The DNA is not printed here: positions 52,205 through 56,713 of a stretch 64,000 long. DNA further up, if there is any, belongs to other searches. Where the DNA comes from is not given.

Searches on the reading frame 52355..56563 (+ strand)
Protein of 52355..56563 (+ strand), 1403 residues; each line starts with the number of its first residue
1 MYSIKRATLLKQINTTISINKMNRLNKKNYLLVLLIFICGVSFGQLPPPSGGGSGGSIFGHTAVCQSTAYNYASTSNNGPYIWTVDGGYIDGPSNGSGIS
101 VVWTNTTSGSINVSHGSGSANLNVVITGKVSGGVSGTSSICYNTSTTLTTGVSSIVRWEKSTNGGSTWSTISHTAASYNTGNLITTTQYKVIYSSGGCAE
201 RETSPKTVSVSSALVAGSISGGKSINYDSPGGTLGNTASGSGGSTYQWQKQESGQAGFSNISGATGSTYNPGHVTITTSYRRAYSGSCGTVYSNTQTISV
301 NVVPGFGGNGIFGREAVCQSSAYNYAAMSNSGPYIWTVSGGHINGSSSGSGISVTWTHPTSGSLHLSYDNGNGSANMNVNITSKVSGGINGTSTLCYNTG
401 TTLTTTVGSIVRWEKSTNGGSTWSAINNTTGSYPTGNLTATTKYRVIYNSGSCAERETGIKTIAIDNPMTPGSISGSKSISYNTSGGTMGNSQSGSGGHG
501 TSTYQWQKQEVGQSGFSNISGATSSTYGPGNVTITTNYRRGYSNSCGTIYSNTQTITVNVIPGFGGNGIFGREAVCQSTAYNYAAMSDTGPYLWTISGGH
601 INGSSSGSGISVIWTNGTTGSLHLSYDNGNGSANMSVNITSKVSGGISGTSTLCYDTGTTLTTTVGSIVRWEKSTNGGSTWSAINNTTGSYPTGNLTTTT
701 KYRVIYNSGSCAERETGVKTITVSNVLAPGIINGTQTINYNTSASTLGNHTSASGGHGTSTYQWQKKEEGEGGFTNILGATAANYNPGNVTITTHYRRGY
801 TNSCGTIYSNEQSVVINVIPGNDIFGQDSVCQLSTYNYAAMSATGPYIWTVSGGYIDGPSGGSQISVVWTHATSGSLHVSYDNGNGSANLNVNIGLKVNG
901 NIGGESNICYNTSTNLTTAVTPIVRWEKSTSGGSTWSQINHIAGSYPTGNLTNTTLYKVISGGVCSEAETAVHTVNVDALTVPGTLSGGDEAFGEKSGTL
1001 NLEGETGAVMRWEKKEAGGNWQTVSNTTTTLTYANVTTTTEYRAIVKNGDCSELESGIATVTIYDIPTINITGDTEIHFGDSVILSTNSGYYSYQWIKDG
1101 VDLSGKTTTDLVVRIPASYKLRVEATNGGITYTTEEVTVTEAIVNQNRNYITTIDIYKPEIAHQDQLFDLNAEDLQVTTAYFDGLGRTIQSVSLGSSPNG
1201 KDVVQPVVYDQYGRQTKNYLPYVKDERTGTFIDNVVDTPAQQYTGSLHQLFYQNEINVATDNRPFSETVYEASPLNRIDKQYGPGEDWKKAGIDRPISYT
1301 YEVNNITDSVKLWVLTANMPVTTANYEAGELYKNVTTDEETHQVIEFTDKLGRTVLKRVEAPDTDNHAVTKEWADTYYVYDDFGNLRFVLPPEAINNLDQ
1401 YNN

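Call 61: search_protein_families(library=pfam, proteins=[window:52355-56563:+], max_evalue=0.001)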
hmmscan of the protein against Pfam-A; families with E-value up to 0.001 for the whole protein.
window:52355-56563:+ (1403 aa): 3 families
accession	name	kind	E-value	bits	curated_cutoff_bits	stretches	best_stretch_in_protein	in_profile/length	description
PF20041.5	DUF6443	-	2.2e-39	135.3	27.8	1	1165-1302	12-136/137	Domain of unknown function (DUF6443)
PF19408.5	PKD_6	-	0.0002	22.1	25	0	822-889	6-76/82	PKD-like domain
PF00998.28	RdRP_3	-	0.00021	20.6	27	0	137-208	358-432/486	Viral RNA dependent RNA polymerase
